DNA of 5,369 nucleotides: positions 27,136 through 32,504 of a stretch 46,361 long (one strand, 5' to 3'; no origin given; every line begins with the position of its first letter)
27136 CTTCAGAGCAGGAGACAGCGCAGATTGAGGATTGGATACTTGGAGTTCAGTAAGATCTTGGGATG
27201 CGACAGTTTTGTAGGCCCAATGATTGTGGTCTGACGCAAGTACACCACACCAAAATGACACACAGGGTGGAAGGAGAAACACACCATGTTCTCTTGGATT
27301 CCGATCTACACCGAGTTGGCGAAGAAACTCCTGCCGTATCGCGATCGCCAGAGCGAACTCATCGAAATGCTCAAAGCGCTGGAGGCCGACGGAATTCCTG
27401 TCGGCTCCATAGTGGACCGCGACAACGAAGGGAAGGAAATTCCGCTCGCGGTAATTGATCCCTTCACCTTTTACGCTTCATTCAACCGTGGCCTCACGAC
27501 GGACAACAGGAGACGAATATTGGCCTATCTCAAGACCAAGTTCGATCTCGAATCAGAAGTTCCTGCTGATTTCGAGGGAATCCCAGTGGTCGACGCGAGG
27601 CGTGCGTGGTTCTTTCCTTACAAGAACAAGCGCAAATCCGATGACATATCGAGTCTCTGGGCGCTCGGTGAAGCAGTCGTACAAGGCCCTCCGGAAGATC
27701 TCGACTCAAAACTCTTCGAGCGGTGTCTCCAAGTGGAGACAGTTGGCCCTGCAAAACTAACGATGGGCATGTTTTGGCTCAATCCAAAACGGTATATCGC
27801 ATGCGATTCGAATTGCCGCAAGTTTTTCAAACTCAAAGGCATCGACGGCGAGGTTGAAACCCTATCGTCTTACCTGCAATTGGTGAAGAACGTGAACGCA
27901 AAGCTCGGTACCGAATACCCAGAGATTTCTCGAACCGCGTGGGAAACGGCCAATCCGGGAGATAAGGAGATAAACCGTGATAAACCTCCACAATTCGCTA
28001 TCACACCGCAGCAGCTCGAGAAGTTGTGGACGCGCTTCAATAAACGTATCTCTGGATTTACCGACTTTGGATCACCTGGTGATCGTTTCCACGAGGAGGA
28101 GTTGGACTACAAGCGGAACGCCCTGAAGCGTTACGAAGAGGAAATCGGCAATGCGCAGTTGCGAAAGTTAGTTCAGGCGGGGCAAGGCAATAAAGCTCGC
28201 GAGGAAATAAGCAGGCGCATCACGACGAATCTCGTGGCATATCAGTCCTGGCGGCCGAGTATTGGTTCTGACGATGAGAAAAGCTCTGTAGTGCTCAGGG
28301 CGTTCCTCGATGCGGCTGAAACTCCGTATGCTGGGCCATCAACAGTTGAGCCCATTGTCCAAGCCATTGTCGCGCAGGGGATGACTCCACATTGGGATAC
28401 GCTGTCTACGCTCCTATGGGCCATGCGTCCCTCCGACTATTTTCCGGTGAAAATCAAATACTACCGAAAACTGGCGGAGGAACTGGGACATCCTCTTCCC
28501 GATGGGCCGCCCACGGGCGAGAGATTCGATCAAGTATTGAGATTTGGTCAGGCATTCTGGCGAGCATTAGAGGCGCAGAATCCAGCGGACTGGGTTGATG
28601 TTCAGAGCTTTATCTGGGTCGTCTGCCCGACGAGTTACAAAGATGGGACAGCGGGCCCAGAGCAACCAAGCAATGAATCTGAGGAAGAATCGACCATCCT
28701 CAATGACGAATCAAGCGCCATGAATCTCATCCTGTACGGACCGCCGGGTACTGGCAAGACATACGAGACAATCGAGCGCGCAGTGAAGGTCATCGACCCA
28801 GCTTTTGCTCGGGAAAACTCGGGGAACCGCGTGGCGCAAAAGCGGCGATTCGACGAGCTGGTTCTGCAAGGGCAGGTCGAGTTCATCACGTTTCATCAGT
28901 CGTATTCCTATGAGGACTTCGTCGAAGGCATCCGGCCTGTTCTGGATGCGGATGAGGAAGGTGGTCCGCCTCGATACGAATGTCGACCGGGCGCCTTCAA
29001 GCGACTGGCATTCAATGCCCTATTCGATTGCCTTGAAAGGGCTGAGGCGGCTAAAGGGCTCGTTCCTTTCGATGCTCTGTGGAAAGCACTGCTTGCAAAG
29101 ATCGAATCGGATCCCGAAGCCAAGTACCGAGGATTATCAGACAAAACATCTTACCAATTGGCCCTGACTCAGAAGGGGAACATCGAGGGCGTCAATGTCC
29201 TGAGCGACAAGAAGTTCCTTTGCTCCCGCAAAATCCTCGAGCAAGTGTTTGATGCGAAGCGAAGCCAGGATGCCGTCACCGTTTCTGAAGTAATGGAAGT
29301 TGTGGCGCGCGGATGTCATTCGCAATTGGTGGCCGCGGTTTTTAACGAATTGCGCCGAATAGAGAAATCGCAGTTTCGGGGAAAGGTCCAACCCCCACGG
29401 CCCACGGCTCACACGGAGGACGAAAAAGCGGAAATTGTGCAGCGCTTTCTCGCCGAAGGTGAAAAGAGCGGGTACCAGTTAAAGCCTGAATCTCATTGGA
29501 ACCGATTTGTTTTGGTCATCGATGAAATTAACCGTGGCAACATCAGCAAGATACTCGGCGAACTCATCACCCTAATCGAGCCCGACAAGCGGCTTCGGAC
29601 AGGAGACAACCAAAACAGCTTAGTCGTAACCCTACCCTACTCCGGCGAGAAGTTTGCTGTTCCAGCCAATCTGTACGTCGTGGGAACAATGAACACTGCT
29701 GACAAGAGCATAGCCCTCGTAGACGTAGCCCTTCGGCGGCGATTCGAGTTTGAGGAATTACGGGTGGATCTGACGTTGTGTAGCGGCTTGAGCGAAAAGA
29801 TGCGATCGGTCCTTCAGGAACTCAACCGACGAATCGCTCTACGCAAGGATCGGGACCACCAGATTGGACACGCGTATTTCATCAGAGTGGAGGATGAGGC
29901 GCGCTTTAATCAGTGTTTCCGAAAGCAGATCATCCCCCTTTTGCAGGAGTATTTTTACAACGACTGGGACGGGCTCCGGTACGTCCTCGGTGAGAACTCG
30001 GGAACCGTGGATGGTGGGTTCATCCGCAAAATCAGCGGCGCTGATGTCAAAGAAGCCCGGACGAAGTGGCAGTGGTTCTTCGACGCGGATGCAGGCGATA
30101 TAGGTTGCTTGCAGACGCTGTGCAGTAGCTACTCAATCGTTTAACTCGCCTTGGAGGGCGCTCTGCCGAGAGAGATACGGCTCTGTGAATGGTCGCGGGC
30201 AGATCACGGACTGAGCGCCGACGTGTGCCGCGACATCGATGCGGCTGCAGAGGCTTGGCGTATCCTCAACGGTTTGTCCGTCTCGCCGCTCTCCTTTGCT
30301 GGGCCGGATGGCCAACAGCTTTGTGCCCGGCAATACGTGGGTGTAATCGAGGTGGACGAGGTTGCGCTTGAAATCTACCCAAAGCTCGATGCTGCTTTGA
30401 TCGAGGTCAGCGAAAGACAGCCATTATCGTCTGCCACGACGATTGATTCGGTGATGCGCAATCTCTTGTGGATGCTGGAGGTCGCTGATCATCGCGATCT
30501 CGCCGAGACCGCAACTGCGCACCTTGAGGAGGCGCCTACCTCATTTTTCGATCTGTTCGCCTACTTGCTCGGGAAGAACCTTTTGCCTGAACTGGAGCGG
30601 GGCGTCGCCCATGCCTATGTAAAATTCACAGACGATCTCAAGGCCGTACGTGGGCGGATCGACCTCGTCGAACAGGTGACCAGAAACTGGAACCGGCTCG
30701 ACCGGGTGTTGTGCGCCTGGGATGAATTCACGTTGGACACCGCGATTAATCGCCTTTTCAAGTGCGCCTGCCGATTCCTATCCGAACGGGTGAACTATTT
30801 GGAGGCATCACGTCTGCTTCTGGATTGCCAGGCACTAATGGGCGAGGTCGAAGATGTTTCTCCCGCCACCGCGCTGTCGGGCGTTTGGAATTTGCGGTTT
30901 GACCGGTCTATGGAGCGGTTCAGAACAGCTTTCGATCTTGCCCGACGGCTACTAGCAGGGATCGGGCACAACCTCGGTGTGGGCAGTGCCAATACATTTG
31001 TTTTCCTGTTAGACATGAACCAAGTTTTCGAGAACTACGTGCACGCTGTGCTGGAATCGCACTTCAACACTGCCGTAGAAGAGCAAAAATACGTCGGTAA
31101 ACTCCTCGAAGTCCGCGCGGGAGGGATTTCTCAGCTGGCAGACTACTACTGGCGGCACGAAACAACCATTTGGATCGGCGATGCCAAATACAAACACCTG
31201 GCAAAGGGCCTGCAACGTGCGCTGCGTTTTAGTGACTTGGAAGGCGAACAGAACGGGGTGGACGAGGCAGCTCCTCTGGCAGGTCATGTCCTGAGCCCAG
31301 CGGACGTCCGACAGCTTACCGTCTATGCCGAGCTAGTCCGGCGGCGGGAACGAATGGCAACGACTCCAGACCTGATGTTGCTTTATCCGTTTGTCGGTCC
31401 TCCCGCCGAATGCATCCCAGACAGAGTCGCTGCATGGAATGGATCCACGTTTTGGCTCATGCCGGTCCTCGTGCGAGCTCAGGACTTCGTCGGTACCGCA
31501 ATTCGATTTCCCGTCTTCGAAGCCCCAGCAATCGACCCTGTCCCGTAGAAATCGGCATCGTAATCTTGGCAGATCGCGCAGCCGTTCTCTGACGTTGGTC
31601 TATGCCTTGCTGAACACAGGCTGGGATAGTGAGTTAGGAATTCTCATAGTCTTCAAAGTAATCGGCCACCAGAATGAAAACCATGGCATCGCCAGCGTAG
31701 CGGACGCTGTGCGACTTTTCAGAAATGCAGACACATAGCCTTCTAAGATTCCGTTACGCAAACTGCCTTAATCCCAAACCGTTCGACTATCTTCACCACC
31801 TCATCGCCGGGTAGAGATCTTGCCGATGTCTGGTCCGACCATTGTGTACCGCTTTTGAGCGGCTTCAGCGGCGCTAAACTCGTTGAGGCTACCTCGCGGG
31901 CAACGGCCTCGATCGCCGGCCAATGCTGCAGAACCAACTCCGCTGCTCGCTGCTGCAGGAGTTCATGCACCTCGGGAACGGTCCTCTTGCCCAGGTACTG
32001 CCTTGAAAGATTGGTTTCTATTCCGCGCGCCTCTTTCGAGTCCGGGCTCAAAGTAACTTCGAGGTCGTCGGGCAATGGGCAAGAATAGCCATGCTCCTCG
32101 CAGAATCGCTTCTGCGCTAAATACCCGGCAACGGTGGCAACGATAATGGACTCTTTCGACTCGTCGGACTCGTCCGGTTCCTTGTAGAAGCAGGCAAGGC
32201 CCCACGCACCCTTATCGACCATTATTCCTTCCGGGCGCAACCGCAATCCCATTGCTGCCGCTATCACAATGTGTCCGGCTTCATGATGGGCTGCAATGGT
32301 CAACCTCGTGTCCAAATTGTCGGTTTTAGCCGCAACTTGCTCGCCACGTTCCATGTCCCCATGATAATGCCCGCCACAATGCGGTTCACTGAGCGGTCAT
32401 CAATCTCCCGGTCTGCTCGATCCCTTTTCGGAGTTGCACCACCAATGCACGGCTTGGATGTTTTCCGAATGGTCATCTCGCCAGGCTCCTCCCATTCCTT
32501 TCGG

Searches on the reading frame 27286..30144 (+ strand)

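Call 10: search_protein_families(library=pfam, proteins=[window:27286-30144:+], max_evalue=0.001)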
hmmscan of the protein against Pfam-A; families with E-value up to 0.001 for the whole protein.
window:27286-30144:+ (952 aa): 1 family
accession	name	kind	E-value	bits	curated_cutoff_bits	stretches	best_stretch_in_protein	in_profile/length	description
PF07728.20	AAA_5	-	2.3e-11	44.3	22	1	726-820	65-139/139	AAA domain (dynein-related subfamily)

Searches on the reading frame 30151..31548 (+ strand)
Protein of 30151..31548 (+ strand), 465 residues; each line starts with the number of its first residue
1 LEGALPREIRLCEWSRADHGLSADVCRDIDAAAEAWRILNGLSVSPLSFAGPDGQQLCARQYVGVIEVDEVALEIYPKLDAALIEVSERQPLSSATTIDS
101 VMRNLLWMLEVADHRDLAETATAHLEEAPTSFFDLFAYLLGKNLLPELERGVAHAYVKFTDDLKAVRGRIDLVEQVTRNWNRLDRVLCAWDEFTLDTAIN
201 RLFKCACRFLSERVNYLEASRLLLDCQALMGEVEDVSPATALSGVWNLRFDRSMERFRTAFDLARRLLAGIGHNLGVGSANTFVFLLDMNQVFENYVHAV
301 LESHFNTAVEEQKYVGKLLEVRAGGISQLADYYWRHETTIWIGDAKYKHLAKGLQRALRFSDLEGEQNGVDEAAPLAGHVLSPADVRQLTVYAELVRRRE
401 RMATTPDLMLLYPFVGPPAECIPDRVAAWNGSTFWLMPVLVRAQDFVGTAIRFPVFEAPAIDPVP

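Call 10: search_protein_families(library=pfam, proteins=[window:30151-31548:+], max_evalue=0.001)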
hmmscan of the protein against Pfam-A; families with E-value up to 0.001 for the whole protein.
window:30151-31548:+ (465 aa): 1 family
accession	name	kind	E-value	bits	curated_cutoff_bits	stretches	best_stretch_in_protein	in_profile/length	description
PF10117.15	McrBC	-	1.5e-42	146.1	23.9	1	59-353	3-284/318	McrBC 5-methylcytosine restriction system component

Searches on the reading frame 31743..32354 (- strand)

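Call 11: search_protein_families(library=pfam, proteins=[window:31743-32354:-], max_evalue=0.001)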
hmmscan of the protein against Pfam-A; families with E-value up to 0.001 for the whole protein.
window:31743-32354:- (203 aa): 0 families

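Call 54: search_protein_families(library=padloc, proteins=[window:31743-32354:-], max_evalue=0.01)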
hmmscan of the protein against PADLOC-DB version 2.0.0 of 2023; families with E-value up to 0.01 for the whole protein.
window:31743-32354:- (203 aa): 0 families

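Call 55: search_protein_families(library=ncbifam, proteins=[window:31743-32354:-], max_evalue=0.01)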
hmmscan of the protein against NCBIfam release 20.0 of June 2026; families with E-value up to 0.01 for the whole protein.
window:31743-32354:- (203 aa): 0 families

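Call 75: search_protein_families(library=pfam, proteins=[window:31743-32354:-], max_evalue=5)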
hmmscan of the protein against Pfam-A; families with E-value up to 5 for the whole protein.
window:31743-32354:- (203 aa): 1 family
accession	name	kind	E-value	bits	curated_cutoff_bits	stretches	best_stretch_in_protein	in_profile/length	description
PF13398.12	Peptidase_M50B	-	0.037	14.1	26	1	17-80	21-77/201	Peptidase M50B-like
